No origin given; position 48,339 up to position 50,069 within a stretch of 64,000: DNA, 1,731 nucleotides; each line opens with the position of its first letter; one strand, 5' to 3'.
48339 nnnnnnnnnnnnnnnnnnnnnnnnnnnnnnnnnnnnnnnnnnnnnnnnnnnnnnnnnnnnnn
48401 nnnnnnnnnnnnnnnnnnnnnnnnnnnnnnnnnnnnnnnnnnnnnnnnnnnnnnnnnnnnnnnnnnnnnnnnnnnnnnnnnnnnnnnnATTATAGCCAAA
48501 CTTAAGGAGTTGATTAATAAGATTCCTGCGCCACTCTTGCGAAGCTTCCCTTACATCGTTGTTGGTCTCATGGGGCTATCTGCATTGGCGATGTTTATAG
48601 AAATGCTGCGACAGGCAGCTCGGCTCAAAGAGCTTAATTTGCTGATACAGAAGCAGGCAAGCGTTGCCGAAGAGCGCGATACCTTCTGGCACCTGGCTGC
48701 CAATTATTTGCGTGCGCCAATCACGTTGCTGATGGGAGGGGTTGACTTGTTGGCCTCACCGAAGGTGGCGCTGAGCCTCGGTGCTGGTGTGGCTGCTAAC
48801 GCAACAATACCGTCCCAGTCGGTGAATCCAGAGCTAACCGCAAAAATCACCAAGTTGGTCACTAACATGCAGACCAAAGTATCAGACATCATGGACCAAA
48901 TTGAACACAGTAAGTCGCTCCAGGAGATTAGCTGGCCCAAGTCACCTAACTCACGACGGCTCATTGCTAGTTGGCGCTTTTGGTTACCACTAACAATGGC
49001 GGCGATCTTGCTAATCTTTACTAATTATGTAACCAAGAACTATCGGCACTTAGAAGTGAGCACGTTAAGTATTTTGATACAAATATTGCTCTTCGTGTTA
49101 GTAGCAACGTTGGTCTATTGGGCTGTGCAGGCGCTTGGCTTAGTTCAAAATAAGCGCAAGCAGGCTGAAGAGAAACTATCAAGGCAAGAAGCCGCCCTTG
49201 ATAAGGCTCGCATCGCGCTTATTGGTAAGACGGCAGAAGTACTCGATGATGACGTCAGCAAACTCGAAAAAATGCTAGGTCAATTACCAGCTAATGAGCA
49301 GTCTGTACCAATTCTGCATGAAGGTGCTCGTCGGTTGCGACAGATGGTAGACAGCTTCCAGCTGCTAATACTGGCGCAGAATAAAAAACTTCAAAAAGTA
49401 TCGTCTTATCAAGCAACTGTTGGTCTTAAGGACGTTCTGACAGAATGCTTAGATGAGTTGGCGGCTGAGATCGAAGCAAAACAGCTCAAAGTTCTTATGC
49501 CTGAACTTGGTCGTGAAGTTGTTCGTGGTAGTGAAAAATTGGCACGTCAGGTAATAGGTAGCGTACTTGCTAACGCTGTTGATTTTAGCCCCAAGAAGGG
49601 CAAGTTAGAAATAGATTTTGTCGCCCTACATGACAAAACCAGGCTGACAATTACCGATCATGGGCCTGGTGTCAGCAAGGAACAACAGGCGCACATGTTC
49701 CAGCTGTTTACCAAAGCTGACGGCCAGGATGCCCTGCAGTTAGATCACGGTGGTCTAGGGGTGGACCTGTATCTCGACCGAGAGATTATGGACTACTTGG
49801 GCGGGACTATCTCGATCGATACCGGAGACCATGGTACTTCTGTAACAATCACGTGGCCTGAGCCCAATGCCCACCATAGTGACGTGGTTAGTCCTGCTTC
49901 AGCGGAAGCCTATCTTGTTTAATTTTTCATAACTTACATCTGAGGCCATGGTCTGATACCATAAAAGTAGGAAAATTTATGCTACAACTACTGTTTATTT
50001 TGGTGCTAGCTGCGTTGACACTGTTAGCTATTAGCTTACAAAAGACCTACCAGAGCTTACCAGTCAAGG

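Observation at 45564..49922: Giant-ectodomain histidine kinase with duplicated GLUG/FN3 sensor modules and tandem DHp regions split by a TM hairpin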

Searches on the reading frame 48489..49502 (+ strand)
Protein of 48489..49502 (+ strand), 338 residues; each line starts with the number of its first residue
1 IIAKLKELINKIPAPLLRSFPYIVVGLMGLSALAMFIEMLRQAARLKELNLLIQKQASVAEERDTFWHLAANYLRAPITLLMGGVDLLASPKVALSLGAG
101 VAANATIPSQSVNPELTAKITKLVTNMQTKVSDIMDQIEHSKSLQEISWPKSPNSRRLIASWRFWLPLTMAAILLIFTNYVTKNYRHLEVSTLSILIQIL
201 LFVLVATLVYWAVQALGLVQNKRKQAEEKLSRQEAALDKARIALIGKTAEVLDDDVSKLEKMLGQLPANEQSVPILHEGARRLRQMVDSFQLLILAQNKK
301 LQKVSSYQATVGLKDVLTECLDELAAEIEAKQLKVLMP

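Call 22: find_homologous_proteins(query=A3, max_evalue=0.001)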
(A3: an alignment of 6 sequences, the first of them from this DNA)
Query A3 (6 sequences) (338 aa, profile of the alignment): 2 proteins with E <= 0.001 among 8000 candidates.
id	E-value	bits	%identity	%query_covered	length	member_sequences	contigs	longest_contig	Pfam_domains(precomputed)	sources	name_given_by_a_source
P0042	1.2e-82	296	39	99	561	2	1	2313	PF02518.32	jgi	jgi:signal transduction histidine kinase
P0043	1.8e-80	289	43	90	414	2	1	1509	PF02518.32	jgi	jgi:signal transduction histidine kinase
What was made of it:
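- Tried and rejected: find_homologous_proteins with the core profile A3 returned only two fragments (call 22).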

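Call 29: search_protein_representatives(alignment_id=A3)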
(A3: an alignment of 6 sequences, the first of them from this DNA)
Query: 6 sequences, 323 profile positions. Proteins with E-value up to 0.001 (for the whole library): 640; up to 1e-10: 483; up to 1e-30: 172. The best 150 are listed.
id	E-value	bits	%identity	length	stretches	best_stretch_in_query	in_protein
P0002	8.0e-155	531.5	-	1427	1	1-323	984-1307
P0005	1.8e-146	504.0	-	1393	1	1-323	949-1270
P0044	4.2e-138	476.5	-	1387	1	1-323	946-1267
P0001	2.7e-136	470.5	-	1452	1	1-323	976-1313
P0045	1.6e-128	445.0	-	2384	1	1-323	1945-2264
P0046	3.2e-124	430.9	-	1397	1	2-323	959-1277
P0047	4.0e-124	430.6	-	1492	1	2-323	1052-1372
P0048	1.9e-112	392.2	-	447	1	2-323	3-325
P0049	1.5e-110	385.9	-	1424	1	1-323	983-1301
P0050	1.5e-109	382.7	-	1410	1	1-323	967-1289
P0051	1.6e-108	379.3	-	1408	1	1-323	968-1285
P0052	2.9e-105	368.6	-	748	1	2-323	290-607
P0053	8.6e-98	344.0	-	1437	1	1-323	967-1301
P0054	3.1e-96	338.9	-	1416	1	1-323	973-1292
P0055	5.3e-96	338.1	-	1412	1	1-320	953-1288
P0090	4.3e-44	167.6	-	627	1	4-315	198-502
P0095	1.8e-42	162.2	-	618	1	2-321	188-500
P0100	3.4e-42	161.3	-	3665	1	23-320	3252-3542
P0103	1.0e-41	159.8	-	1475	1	2-321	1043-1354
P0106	2.6e-40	155.1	-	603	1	5-282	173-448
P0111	3.3e-39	151.5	-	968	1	2-321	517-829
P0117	3.1e-38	148.3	-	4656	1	4-320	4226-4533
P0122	6.3e-37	144.0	-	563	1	1-320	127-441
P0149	2.6e-34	135.4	-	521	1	3-322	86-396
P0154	4.1e-34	134.8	-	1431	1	7-321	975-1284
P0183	3.5e-32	128.5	-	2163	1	1-321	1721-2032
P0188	6.5e-32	127.6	-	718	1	2-305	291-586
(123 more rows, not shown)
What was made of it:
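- Most of the 150 listed hits match over essentially the whole core; the rest are fragments (call 29).
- Tried and rejected: The exhaustive representative search was needed (call 29).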

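Call 53: list_cluster_members(proteins=[P0090, P0095, P0100, P0117, P0106, P0122, P0149, P0154, P0183, P0188])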
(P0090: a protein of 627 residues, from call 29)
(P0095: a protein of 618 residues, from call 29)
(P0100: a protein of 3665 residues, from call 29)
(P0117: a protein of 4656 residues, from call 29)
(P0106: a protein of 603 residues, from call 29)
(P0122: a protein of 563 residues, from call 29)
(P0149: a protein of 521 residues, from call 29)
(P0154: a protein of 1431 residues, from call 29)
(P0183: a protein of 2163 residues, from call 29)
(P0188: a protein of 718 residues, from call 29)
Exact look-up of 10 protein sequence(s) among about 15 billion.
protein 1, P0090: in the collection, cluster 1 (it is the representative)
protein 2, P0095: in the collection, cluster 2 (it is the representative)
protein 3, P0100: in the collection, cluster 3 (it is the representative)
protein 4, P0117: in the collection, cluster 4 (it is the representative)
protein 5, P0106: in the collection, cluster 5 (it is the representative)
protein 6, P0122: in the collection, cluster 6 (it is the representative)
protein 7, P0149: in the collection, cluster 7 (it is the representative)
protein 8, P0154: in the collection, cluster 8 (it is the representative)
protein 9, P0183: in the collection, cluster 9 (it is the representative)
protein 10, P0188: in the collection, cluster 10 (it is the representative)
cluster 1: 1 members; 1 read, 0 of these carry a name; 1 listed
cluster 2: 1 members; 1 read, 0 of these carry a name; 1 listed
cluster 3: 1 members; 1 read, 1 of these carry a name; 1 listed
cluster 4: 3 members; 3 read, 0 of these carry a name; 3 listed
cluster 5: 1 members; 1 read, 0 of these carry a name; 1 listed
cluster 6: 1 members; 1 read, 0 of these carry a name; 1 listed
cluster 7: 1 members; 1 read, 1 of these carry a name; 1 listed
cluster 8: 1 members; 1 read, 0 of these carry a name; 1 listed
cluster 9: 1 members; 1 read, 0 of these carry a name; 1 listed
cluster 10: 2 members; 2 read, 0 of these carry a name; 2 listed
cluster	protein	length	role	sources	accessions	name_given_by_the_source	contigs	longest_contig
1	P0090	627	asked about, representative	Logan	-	-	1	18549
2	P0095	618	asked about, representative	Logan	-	-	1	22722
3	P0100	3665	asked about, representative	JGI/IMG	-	signal transduction histidine kinase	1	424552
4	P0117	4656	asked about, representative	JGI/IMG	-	-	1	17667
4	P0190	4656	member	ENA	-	-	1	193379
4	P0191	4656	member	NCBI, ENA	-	-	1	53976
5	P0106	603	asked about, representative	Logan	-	-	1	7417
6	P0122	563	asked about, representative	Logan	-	-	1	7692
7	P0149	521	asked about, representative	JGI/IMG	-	signal transduction histidine kinase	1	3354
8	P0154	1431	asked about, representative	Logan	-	-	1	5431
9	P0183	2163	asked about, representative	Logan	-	-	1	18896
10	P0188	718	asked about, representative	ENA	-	-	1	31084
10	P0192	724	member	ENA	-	-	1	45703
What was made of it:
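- Tried and rejected: list_cluster_members on ten diverse members gave no organism names (call 53).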

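Call 54: find_encoding_contigs(protein=P0095, flank=5000, max_places=2)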
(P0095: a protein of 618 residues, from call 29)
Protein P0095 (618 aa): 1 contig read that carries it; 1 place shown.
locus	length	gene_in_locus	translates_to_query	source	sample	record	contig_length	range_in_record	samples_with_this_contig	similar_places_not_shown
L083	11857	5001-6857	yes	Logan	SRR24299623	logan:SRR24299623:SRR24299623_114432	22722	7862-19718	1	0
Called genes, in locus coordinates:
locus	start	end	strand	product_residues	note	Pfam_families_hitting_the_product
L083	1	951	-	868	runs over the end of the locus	PF07517:SecA_DEAD, PF01043:SecA_PP_bind, PF21090:P-loop_SecA, PF07516:SecA_SW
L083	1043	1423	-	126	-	PF02482:Ribosomal_S30AE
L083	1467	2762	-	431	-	PF02403:Seryl_tRNA_N, PF00587:tRNA-synt_2b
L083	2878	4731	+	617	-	PF02518:HATPase_c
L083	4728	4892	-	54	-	-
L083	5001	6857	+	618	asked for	PF02518:HATPase_c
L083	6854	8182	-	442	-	PF00479:G6PD_N, PF02781:G6PD_C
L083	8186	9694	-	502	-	PF01336:tRNA_anti-codon, PF00152:tRNA-synt_2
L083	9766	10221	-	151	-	PF03449:GreA_GreB_N, PF01272:GreA_GreB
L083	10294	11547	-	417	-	PF00587:tRNA-synt_2b, PF03129:HGTP_anticodon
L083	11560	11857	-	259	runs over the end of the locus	PF02517:Rce1-like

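Call 70: search_protein_families(library=pfam, max_evalue=0.001, proteins=[P0095, P0090, P0106, P0122, P0183, P0154, P0111])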
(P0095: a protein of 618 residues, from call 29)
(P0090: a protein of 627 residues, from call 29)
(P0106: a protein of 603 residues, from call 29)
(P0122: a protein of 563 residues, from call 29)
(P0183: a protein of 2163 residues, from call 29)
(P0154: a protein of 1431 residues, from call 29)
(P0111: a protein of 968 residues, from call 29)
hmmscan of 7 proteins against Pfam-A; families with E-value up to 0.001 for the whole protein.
P0095 (618 aa): 1 family
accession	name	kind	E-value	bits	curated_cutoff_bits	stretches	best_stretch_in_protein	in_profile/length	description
PF02518.31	HATPase_c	-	2.1e-19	70.5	26.4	1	514-617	5-106/111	Histidine kinase-, DNA gyrase B-, and HSP90-like ATPase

P0090 (627 aa): 1 family
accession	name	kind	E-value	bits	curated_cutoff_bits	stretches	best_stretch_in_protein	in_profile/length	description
PF02518.31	HATPase_c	-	9.3e-19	68.4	26.4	1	525-625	7-105/111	Histidine kinase-, DNA gyrase B-, and HSP90-like ATPase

P0106 (603 aa): 1 family
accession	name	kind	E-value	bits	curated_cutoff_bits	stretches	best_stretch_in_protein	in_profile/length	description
PF02518.31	HATPase_c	-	3.4e-15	56.9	26.4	1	498-600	4-108/111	Histidine kinase-, DNA gyrase B-, and HSP90-like ATPase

P0122 (563 aa): 2 families
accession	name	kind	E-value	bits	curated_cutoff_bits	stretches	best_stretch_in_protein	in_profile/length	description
PF02518.31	HATPase_c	-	6.1e-13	49.6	26.4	1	455-561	4-108/111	Histidine kinase-, DNA gyrase B-, and HSP90-like ATPase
PF00512.31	HisKA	-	0.00047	20.6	26.9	0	189-242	2-50/66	His Kinase A (phospho-acceptor) domain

P0183 (2163 aa): 4 families
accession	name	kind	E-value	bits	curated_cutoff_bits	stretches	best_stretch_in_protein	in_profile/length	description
PF02518.31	HATPase_c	-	1.4e-21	77.4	26.4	1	2044-2153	2-108/111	Histidine kinase-, DNA gyrase B-, and HSP90-like ATPase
PF05345.18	He_PIG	-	9.3e-20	71.3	24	2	1014-1094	5-95/96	Putative Ig domain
PF19077.6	Big_13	-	9.2e-06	26.5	27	0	54-111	25-86/102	Bacterial Ig-like domain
PF13570.13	Beta-prop_ACSF4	-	0.0004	20.3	133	0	618-681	186-247/329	Beta-alanine-activating enzyme, beta-propeller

P0154 (1431 aa): 4 families
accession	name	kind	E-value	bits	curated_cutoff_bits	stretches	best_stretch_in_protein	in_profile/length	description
PF01436.27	NHL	-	1.4e-39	132.6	20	2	641-668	1-28/28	NHL repeat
PF17170.10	DUF5128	-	2.8e-32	112.6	22.9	3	223-289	54-121/321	6-bladed beta-propeller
PF02518.31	HATPase_c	-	1.1e-19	71.3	26.4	1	1300-1405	6-109/111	Histidine kinase-, DNA gyrase B-, and HSP90-like ATPase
PF09000.15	Cytotoxic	-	0.0002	22.1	22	0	603-633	34-64/80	Cytotoxic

P0111 (968 aa): 1 family
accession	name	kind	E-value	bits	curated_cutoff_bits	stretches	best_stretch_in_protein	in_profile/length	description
PF02518.31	HATPase_c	-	7.5e-20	71.9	26.4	1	840-947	2-107/111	Histidine kinase-, DNA gyrase B-, and HSP90-like ATPase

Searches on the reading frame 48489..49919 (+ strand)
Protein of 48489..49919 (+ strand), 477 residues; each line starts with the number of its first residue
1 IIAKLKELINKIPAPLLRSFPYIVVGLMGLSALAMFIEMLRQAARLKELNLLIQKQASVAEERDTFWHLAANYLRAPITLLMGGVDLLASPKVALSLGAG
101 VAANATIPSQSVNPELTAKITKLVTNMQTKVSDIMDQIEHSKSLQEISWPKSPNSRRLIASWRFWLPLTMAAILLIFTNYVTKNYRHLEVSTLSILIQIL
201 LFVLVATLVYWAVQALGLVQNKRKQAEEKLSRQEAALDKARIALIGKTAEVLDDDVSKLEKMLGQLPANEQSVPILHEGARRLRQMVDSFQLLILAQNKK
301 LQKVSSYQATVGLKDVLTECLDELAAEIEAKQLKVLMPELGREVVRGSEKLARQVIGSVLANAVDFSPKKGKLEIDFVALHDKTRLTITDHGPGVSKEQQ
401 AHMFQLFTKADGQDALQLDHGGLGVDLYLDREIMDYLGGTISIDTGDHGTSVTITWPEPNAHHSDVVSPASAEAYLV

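Call 24: search_protein_families(library=pfam, max_evalue=1, proteins=[window:48489-49919:+])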
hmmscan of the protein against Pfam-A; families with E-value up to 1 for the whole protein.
seq(477 aa): 4 families
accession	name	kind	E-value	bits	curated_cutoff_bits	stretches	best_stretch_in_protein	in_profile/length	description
PF02518.31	HATPase_c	-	2.9e-17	63.6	26.4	1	349-459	3-110/111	Histidine kinase-, DNA gyrase B-, and HSP90-like ATPase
PF13581.12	HATPase_c_2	-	0.0018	18.7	27.4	1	360-456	40-127/127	Histidine kinase-like ATPase domain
PF01741.23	MscL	-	0.1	13.4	27.4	1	185-239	64-117/123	Large-conductance mechanosensitive channel, MscL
PF12072.13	RNase_Y_N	-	0.11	12.4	32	1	219-336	62-174/201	RNase Y N-terminal region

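Call 42: predict_structure(alignment_id=A5)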
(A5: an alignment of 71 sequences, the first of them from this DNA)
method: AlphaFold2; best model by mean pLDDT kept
length: 477 residues; sequences in the alignment: 71
mean_pLDDT: 89.8   pTM: 0.82
mean pLDDT of the five models: 89.8, 87.9, 87.7, 87.3, 86.8
residues with pLDDT >= 90: 375; 70-90: 55; 50-70: 39; < 50: 8
segments of 3 or more residues with pLDDT < 50: 470-477
pLDDT, mean of each block of 10 residues (from residue 1): 90 93 93 93 91 92 91 95 95 61 64 93 98 95 79 75 91 94 91 94 93 90 92 93 95 98 94 95 95 96 95 97 97 97 95 97 95 97 97 91 88 68 86 97 94 95 58 43
secondary structure, 60 per line:
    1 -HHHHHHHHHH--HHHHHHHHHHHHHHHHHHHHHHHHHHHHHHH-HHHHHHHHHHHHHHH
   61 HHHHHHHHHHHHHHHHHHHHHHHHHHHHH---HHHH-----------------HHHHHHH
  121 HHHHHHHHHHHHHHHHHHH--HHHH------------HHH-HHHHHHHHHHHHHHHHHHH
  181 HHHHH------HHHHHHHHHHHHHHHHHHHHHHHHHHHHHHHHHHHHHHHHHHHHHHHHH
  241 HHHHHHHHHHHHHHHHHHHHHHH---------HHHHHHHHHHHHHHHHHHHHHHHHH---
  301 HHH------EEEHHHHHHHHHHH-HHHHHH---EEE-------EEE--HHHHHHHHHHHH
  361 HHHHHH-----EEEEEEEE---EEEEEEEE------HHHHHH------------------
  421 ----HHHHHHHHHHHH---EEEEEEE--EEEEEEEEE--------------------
elements in order: H2-11 H14-44 H46-89 H93-96 H114-139 H142-145 H162-185 H192-263 H273-297 E310-312 H313-323 H325-330 E334-336 E344-346 H349-366 E372-379 E383-390 H397-402 H425-436 E440-446 E449-457
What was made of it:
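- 48546..48611 (+): TM1 (aa 995-1016), preceded by a conserved juxtamembrane helix with P988, P996 and Y997. AF2 helix 14-44 of the model (call 42).
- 48972..49136 (+): TM2 (aa 1137-1160), short outside loop, TM3 (aa 1167-1191). AF2 helices 162-185 and 192-263 (call 42).
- AF2 of residues 976-1452 gives pLDDT 89.8 and pTM 0.82, with TM1 and alpha1 forming one nearly continuous helix (single break at model residue 45) and TM3+alpha1' forming one continuous helix (call 42). pTM of 0.82 for the whole 477-aa chain argues for a fixed mutual arrangement (call 42).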

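Call 45: fold_search(model_id=the predicted structure, library=pdb)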
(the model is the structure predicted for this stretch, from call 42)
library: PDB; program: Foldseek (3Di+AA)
matches with E <= 10: 608; with E <= 0.001: 328
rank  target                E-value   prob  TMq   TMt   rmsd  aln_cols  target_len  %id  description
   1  4q20_A                1.3e-10  1.00  0.34  0.66   6.2       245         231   18  Crystal structure of a C-terminal part of tyrosine kinase (DivL) from Caulobacter crescentus CB15 at 2.50 A resolution (released 2014-04-23)
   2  5c93_A                3.8e-10  1.00  0.34  0.65   7.4       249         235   18  Histidine kinase with ATP (released 2016-07-27)
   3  4jav_B                4.3e-10  1.00  0.38  0.68   5.0       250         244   17  Structural basis of a rationally rewired protein-protein interface (HK853wt and RR468mutant V13P, L14I, I17M and N21V) (released 2013-09-04)
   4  6rh0_B                5.0e-10  1.00  0.36  0.70   6.3       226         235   16  Revisiting pH-gated conformational switch. Complex HK853-RR468 pH 5.5 (released 2020-02-19)
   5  7zp0_A                5.4e-10  1.00  0.36  0.73   6.2       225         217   18  Crystal structure of CusS histidine kinase catalytic core from Escherichia coli (released 2022-08-31)
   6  5uht_A                6.5e-10  1.00  0.36  0.68   5.8       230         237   18  Structure of the Thermotoga maritima HK853-BeF3-RR468 complex at pH 5.0 (released 2017-12-27)
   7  4q20_B                8.1e-10  1.00  0.34  0.68   6.9       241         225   18  Crystal structure of a C-terminal part of tyrosine kinase (DivL) from Caulobacter crescentus CB15 at 2.50 A resolution (released 2014-04-23)
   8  7zp0_E                1.0e-09  1.00  0.35  0.72   6.8       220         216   17  Crystal structure of CusS histidine kinase catalytic core from Escherichia coli (released 2022-08-31)
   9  4zki_A                1.1e-09  1.00  0.33  0.64   9.0       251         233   20  The crystal structure of Histidine Kinase YycG with ADP (released 2016-05-04)
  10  4u7o_A                1.2e-09  1.00  0.32  0.62   9.1       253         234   19  Active histidine kinase bound with ATP (released 2015-09-02)
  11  6rgz_A                1.3e-09  1.00  0.35  0.67   6.8       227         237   18  Revisiting pH-gated conformational switch. Complex HK853-RR468 pH 6.5 (released 2020-02-19)
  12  6rh8_A                1.3e-09  1.00  0.36  0.70   6.2       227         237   17  Revisiting pH-gated conformational switch. Complex HK853 mutant H260A -RR468 mutant D53A pH 5.3 (released 2020-02-19)
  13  6rh7_B                1.3e-09  1.00  0.36  0.70   6.5       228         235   17  Revisiting pH-gated conformational switch. Complex HK853 mutant H260A -RR468 mutant D53A pH 7.5 (released 2020-02-19)
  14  4jav_A                1.5e-09  1.00  0.33  0.62   7.9       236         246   16  Structural basis of a rationally rewired protein-protein interface (HK853wt and RR468mutant V13P, L14I, I17M and N21V) (released 2013-09-04)
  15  6rh0_A                1.7e-09  1.00  0.35  0.69   6.7       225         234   18  Revisiting pH-gated conformational switch. Complex HK853-RR468 pH 5.5 (released 2020-02-19)
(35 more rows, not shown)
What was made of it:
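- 49533..49865 (+): Catalytic ATP-binding domain (HATPase_c) with N box (N1337), G1 (D1365xGxG), F box and G2 (G1396-G1399). Foldseek matches to kinase cores (call 45).
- Closest known: Intramembrane-sensing kinases. Same: BceS 8g3a_D is a 361-column Foldseek match (call 45).
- Closest known: DivL. Same: It is the top Foldseek hit for the core (call 45).
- Foldseek hits of 225-250 columns to DHp+CA cores (call 45). The best Foldseek hit for the core is DivL, a kinase whose His is replaced (call 45).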
